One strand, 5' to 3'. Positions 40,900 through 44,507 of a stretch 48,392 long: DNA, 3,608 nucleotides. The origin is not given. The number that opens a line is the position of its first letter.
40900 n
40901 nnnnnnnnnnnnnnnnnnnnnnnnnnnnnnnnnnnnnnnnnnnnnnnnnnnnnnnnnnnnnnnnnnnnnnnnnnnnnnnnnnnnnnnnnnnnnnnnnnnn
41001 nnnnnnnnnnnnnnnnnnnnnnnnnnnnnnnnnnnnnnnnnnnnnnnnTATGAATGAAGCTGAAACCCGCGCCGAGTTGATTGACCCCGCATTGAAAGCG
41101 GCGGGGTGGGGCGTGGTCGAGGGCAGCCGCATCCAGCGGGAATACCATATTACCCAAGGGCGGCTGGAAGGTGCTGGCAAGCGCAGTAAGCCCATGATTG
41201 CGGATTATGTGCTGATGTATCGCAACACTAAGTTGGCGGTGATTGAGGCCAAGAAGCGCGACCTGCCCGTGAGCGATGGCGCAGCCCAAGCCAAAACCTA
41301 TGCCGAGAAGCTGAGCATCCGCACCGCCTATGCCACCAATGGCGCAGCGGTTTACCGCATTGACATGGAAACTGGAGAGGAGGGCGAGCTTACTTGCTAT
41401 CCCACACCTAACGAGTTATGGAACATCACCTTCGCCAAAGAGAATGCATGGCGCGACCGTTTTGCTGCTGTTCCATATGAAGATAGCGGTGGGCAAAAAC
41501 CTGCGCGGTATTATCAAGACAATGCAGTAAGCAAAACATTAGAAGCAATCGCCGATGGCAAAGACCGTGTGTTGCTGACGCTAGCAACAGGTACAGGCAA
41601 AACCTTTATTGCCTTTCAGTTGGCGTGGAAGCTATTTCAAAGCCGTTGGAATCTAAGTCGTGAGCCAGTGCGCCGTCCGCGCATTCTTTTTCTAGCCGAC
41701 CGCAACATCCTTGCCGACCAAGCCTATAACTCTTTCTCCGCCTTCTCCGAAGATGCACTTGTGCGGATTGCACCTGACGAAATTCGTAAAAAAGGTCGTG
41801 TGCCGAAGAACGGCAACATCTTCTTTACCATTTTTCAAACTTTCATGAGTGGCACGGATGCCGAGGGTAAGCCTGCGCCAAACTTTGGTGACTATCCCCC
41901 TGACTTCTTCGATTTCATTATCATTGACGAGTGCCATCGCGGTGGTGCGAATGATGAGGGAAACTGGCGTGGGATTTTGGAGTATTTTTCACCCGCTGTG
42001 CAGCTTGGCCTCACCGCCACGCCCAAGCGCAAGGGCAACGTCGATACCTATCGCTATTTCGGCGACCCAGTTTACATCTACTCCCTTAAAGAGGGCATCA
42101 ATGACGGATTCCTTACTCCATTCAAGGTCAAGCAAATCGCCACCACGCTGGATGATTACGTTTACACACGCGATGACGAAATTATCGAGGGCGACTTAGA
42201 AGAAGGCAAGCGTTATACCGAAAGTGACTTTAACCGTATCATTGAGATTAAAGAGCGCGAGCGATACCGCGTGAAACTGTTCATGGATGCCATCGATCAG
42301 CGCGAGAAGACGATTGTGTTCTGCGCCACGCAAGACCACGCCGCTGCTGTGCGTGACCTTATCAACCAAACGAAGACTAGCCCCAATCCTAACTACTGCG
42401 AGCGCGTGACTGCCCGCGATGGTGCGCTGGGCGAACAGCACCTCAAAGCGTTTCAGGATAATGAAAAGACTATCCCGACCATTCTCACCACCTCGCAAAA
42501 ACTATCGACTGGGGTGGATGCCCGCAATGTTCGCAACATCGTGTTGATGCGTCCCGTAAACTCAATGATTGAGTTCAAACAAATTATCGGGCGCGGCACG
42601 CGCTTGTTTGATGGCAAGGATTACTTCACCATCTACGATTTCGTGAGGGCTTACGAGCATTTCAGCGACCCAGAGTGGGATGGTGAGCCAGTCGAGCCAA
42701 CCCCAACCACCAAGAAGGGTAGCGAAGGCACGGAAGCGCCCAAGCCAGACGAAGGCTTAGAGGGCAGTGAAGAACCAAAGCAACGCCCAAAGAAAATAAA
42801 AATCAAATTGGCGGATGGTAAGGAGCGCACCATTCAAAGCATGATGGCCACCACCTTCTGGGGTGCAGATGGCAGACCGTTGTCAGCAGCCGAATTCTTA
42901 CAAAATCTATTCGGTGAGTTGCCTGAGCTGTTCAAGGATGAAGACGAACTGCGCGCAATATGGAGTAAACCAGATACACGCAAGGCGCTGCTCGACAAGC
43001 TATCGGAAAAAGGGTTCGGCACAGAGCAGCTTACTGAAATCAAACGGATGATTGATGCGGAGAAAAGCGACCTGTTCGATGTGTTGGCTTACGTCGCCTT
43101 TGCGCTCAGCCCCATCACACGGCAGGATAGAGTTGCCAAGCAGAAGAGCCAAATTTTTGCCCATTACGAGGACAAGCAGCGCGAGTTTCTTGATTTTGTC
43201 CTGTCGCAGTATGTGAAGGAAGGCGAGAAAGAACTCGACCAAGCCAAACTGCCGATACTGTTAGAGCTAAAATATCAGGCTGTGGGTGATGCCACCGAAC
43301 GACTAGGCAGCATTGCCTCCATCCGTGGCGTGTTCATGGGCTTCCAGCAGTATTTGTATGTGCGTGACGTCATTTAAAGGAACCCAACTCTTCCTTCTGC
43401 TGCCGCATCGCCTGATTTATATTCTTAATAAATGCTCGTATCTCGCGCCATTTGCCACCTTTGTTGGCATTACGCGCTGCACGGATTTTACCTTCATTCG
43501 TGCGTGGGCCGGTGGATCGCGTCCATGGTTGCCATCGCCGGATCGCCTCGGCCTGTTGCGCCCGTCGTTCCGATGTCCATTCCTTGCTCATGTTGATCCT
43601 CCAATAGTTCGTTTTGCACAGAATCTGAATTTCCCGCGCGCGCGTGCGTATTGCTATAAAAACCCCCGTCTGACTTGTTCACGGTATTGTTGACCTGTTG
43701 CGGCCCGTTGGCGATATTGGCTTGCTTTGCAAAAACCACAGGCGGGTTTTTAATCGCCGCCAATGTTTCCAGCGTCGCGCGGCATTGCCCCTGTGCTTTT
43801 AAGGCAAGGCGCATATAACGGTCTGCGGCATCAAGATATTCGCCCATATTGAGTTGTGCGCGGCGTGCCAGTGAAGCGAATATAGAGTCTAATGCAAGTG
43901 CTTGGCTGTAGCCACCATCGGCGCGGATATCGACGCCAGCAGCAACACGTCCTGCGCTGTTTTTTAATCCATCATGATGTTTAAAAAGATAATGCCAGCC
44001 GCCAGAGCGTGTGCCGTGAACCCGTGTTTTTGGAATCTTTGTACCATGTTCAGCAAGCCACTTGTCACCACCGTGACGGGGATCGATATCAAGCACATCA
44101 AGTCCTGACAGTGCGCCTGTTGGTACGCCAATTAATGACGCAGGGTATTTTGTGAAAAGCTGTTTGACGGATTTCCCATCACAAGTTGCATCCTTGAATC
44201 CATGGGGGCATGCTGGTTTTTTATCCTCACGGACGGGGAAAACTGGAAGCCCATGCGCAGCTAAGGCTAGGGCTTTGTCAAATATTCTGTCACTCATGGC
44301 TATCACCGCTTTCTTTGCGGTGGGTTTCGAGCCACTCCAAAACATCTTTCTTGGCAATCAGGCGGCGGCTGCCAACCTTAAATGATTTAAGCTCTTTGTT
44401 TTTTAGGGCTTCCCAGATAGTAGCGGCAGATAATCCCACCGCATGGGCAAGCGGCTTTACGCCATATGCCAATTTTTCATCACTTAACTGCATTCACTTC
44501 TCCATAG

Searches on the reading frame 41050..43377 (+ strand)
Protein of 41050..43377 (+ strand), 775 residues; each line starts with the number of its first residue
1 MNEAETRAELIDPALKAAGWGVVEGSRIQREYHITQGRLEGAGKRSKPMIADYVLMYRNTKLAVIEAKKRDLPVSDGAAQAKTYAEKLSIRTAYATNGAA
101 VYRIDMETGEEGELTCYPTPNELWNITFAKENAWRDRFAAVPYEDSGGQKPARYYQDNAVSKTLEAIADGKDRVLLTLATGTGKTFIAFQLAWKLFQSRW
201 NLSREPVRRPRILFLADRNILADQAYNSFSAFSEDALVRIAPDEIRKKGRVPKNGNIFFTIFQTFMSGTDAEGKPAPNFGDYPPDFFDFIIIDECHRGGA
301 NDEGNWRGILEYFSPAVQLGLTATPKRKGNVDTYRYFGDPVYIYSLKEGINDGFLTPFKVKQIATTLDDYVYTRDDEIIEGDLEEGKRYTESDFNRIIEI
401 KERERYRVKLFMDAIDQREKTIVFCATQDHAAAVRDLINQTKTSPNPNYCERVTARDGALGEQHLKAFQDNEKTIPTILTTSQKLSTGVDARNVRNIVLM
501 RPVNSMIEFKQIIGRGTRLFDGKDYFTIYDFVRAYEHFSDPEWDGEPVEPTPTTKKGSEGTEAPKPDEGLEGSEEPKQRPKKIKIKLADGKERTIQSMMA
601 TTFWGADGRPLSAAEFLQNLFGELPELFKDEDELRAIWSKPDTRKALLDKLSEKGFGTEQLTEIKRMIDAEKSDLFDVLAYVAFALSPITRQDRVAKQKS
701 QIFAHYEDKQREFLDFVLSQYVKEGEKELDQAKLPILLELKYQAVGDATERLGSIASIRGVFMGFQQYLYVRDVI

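Call 51: search_protein_families(library=pfam, proteins=[window:41050-43377:+], max_evalue=0.001)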
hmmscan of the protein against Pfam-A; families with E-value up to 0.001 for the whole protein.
window:41050-43377:+ (775 aa): 6 families
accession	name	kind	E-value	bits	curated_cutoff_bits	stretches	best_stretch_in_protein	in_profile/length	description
PF04851.21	ResIII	-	2.7e-38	131.9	22.5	1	151-327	3-164/164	Type III restriction enzyme, res subunit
PF08463.15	EcoEI_R_C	-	1.1e-28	100.9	24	1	615-770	2-163/163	EcoEI R protein C-terminal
PF18766.7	SWI2_SNF2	-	7.4e-20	72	26.7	1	155-361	1-191/221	SWI2/SNF2 ATPase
PF00270.35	DEAD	-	6.5e-11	42.7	26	1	162-327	6-162/167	DEAD/DEAH box helicase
PF04313.20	HSDR_N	-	5.3e-08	33.4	25.1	0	47-102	124-188/198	Type I restriction enzyme R protein N terminus (HSDR_N)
PF00271.37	Helicase_C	-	1.7e-07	31.9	23.5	1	413-518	8-108/110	Helicase conserved C-terminal domain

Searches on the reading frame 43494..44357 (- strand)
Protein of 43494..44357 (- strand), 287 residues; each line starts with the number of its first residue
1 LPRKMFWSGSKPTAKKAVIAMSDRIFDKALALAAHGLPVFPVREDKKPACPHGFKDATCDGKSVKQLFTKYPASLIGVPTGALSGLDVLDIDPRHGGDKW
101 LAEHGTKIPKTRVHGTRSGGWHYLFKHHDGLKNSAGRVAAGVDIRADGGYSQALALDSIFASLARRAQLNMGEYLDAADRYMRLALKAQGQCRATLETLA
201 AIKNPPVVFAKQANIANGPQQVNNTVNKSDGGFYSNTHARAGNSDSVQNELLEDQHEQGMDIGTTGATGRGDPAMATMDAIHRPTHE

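Call 51: search_protein_families(library=pfam, proteins=[window:43494-44357:-], max_evalue=0.001)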
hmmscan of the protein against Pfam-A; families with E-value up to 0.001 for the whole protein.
window:43494-44357:- (287 aa): 1 family
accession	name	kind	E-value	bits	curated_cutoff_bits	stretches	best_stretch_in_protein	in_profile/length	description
PF09250.16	Prim-Pol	-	7.3e-25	88.7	22.8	1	29-151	1-130/158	Bifunctional DNA primase/polymerase, N-terminal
